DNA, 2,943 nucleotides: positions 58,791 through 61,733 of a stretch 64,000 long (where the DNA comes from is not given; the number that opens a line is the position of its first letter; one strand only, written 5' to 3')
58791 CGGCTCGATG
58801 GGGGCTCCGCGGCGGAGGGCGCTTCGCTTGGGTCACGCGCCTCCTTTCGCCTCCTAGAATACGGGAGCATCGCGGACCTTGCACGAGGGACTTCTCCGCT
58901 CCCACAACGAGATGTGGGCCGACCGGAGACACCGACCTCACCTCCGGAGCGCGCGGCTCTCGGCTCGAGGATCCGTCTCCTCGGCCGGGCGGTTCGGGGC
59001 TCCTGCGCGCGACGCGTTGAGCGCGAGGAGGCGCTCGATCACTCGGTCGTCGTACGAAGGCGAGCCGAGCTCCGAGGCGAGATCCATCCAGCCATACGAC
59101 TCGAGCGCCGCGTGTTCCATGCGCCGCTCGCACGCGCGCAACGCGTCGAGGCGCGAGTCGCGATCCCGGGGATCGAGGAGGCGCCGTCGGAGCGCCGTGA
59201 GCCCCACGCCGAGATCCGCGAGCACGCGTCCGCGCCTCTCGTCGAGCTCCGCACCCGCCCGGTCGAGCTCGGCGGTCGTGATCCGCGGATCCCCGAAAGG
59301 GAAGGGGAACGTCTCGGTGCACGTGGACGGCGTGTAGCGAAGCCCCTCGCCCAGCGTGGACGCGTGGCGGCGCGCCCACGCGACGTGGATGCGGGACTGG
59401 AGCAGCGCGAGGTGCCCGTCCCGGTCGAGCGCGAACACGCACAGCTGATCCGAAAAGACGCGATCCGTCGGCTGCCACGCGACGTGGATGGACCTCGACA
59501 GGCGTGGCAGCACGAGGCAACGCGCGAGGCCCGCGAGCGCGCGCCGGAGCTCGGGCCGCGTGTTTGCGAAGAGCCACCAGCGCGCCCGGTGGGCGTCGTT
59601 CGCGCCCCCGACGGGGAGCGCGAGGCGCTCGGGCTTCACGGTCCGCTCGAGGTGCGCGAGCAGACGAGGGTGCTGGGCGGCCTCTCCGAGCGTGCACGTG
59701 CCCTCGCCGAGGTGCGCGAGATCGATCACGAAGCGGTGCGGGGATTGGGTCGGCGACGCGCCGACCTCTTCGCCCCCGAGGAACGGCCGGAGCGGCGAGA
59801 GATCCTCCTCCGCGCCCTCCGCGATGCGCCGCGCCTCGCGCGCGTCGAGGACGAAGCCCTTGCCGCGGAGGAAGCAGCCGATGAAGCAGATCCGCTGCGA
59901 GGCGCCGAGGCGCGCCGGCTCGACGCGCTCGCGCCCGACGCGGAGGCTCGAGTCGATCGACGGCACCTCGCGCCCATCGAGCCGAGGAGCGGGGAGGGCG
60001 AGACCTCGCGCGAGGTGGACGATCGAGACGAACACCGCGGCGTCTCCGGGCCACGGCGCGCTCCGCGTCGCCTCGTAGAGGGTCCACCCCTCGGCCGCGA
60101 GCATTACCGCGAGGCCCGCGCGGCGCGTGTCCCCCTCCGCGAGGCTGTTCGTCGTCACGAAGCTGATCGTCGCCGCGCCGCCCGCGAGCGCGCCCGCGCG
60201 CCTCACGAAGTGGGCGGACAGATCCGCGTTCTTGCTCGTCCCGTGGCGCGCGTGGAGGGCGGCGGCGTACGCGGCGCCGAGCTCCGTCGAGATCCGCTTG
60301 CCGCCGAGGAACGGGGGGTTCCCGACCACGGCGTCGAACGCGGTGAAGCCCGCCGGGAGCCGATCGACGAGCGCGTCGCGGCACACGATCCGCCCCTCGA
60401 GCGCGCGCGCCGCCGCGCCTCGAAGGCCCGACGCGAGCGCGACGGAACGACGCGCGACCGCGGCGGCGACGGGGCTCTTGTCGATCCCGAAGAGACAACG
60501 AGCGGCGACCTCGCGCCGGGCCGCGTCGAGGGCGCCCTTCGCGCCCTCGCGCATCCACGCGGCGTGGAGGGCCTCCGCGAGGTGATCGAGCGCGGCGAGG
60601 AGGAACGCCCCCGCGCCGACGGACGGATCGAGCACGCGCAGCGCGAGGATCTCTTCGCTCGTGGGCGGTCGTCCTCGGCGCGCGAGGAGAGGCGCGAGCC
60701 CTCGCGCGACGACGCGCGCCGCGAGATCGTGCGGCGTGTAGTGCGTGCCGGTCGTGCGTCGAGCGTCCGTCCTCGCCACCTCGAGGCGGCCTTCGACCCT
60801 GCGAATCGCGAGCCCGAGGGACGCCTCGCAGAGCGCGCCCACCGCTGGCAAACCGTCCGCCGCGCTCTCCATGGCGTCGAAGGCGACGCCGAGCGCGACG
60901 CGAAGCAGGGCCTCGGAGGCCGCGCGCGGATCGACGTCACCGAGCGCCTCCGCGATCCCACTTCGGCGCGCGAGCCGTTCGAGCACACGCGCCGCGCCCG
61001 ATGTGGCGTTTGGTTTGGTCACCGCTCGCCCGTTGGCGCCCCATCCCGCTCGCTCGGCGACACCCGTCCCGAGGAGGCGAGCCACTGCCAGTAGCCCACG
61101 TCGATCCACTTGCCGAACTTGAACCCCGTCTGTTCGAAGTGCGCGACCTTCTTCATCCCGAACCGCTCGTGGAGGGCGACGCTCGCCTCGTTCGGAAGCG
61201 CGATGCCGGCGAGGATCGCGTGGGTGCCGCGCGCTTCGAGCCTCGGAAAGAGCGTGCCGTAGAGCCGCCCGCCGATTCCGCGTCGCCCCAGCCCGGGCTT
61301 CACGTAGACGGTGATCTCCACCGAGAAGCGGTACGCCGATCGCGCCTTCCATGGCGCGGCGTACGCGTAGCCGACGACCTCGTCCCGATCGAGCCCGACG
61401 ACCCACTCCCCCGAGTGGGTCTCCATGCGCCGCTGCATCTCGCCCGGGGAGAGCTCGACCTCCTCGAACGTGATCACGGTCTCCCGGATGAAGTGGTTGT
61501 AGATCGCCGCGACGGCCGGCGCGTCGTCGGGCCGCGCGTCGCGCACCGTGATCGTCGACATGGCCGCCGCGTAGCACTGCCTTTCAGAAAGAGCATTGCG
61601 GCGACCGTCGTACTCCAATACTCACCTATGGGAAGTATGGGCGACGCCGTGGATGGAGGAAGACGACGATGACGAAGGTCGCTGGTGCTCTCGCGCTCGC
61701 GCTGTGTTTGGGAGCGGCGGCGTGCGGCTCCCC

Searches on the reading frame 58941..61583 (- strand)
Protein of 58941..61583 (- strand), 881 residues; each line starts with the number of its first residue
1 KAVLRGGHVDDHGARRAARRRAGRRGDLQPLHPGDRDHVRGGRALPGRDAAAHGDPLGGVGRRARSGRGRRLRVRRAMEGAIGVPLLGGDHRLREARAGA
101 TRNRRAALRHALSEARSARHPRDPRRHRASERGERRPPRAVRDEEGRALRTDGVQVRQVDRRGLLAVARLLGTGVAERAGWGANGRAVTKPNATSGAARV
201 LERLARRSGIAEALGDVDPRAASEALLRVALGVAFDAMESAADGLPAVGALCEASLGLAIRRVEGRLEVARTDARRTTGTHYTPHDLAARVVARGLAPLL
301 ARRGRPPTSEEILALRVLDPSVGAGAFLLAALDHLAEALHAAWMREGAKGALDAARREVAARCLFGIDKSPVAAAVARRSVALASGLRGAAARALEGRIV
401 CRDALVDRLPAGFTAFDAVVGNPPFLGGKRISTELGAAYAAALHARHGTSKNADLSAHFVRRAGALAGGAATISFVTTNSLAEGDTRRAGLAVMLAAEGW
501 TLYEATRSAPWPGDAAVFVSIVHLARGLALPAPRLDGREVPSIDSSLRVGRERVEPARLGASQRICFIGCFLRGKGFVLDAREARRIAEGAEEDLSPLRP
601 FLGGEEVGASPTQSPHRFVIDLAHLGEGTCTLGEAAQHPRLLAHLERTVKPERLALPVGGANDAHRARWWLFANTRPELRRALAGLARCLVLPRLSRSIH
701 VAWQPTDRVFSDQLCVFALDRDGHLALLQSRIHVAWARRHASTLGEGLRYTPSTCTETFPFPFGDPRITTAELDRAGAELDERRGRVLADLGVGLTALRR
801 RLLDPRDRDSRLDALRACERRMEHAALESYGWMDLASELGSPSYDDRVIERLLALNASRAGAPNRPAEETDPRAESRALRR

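Call 30: search_protein_families(library=pfam, proteins=[window:58941-61583:-], max_evalue=0.001)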
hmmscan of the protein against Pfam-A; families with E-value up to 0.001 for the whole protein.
window:58941-61583:- (881 aa): 4 families
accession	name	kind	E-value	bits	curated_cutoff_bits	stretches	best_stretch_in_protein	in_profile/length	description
PF20473.4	MmeI_Mtase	-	4.8e-13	49.3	27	1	310-524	16-248/259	MmeI, DNA-methyltransferase domain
PF07669.17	Eco57I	-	4.9e-10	40.2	25.3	1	363-483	2-140/171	Eco57I restriction-modification methylase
PF20466.3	MmeI_TRD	-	3.2e-07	30.3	27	1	574-762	29-205/207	MmeI, target recognition domain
PF02384.22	N6_Mtase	-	3.6e-05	23.7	20.4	1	274-426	21-136/311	N-6 DNA Methylase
